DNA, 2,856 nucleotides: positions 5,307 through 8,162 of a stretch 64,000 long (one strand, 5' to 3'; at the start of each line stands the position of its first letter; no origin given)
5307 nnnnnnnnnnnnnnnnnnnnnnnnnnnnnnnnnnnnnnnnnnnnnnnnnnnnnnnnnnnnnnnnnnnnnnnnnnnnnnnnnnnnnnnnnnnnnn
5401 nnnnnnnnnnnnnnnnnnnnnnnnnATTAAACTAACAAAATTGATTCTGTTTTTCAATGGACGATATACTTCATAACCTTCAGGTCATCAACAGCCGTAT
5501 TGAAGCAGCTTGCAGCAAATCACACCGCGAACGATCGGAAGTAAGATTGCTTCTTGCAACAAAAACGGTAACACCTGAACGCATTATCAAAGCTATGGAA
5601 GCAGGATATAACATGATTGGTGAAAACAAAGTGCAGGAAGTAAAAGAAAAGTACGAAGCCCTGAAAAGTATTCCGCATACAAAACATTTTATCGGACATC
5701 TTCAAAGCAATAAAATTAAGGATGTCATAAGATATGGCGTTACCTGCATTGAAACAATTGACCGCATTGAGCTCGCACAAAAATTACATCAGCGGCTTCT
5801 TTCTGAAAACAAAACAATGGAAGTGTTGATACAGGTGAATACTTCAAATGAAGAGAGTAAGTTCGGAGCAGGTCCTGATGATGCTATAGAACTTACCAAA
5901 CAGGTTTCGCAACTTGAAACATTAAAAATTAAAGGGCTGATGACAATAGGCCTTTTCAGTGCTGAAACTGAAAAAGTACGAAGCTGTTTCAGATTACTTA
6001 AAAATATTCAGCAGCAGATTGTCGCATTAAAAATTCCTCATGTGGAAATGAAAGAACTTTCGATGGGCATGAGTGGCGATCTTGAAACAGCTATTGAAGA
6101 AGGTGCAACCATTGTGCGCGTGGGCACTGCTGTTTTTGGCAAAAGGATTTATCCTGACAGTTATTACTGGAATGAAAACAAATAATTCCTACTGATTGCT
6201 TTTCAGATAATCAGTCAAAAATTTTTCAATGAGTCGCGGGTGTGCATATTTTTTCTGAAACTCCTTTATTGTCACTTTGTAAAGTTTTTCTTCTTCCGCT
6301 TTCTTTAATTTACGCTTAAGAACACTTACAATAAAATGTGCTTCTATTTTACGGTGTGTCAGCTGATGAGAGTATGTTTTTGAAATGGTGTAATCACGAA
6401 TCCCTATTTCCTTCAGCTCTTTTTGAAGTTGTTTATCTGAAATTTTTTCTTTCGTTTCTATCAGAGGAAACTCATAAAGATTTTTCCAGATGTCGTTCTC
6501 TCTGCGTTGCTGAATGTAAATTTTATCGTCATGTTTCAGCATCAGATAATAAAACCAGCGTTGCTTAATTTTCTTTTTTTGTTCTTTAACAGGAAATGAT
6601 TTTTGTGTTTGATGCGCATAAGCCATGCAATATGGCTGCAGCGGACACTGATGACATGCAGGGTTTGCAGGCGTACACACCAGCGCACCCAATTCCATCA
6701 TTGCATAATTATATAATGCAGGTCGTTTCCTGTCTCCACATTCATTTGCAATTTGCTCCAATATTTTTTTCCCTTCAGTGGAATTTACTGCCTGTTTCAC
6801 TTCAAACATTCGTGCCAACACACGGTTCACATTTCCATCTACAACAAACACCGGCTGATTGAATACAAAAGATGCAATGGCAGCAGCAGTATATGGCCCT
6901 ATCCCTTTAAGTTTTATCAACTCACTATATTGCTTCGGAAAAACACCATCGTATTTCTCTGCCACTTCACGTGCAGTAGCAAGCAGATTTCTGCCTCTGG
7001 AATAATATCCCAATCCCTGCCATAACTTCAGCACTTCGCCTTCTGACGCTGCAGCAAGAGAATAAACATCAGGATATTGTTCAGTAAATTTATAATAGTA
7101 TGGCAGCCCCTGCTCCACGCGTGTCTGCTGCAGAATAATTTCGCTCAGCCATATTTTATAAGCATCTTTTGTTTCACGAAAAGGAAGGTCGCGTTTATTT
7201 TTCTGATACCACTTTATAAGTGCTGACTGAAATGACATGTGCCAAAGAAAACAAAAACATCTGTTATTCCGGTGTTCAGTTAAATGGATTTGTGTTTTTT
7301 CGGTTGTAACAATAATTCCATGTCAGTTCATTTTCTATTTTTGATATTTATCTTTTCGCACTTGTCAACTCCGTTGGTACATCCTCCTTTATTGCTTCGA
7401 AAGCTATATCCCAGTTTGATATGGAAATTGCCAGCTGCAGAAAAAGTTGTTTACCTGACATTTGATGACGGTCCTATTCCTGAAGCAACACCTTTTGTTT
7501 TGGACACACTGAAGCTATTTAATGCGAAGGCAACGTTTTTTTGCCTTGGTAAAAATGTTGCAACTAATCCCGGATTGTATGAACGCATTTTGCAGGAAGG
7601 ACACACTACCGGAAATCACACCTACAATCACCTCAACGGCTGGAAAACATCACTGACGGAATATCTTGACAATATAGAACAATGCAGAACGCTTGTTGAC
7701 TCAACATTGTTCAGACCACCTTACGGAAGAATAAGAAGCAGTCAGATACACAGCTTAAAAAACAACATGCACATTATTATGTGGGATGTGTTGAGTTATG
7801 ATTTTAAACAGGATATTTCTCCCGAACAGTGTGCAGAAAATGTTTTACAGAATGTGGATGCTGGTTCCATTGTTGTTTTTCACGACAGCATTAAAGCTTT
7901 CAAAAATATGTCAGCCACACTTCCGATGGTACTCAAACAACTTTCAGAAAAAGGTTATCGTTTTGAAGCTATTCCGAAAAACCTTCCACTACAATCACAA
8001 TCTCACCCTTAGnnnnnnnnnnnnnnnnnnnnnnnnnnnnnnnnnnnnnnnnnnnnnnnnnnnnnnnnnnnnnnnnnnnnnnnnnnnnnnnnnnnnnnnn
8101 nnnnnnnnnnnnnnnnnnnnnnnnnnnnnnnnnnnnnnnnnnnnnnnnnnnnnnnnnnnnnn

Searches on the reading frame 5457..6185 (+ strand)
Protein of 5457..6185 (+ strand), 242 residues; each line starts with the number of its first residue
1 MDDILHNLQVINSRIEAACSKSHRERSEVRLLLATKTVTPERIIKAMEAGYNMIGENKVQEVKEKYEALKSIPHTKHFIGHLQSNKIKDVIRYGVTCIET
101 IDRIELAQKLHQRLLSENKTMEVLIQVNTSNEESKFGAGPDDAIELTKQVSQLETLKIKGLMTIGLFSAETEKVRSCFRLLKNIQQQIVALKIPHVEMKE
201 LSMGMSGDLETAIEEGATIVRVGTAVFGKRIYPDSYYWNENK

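Call 40: search_protein_families(library=pfam, proteins=[window:5457-6185:+], max_evalue=0.001)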
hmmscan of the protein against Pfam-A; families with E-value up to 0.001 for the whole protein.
window:5457-6185:+ (242 aa): 2 families
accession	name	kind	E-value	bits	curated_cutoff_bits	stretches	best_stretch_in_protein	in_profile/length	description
PF01168.26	Ala_racemase_N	-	1.1e-18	68.2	24.1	1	30-229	22-218/220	Alanine racemase, N-terminal domain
PF02784.22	Orn_Arg_deC_N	-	0.00038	20.3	23.4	1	76-204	73-198/247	Pyridoxal-dependent decarboxylase, pyridoxal binding domain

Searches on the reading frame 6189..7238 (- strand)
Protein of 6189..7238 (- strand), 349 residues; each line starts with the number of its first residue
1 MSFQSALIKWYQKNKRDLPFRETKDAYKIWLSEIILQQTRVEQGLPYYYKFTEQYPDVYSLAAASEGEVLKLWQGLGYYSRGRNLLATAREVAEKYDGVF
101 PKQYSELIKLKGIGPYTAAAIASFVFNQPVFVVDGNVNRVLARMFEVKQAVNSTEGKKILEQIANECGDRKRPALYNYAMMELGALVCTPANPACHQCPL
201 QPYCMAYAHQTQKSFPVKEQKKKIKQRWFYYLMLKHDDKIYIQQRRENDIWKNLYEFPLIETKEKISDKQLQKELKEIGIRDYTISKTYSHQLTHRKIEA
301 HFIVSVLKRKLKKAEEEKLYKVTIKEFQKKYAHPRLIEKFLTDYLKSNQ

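Call 40: search_protein_families(library=pfam, proteins=[window:6189-7238:-], max_evalue=0.001)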
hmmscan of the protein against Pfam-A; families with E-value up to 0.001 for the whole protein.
window:6189-7238:- (349 aa): 3 families
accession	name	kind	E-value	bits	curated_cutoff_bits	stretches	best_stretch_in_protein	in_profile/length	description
PF00730.31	HhH-GPD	-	4.7e-18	66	26.2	1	32-160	2-102/108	HhH-GPD superfamily base excision DNA repair protein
PF14815.12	NUDIX_4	-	4.8e-18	65.4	35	1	231-342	3-112/113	NUDIX domain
PF00633.29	HHH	-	4.4e-08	33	24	1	95-124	1-30/30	Helix-hairpin-helix motif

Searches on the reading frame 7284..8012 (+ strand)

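Call 40: search_protein_families(library=pfam, proteins=[window:7284-8012:+], max_evalue=0.001)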
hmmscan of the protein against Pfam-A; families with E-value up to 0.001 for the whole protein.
window:7284-8012:+ (242 aa): 1 family
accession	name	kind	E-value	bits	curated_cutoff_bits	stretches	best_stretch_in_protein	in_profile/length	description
PF01522.26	Polysacc_deac_1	-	1.9e-27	96.1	23.1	1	51-156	4-114/124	Polysaccharide deacetylase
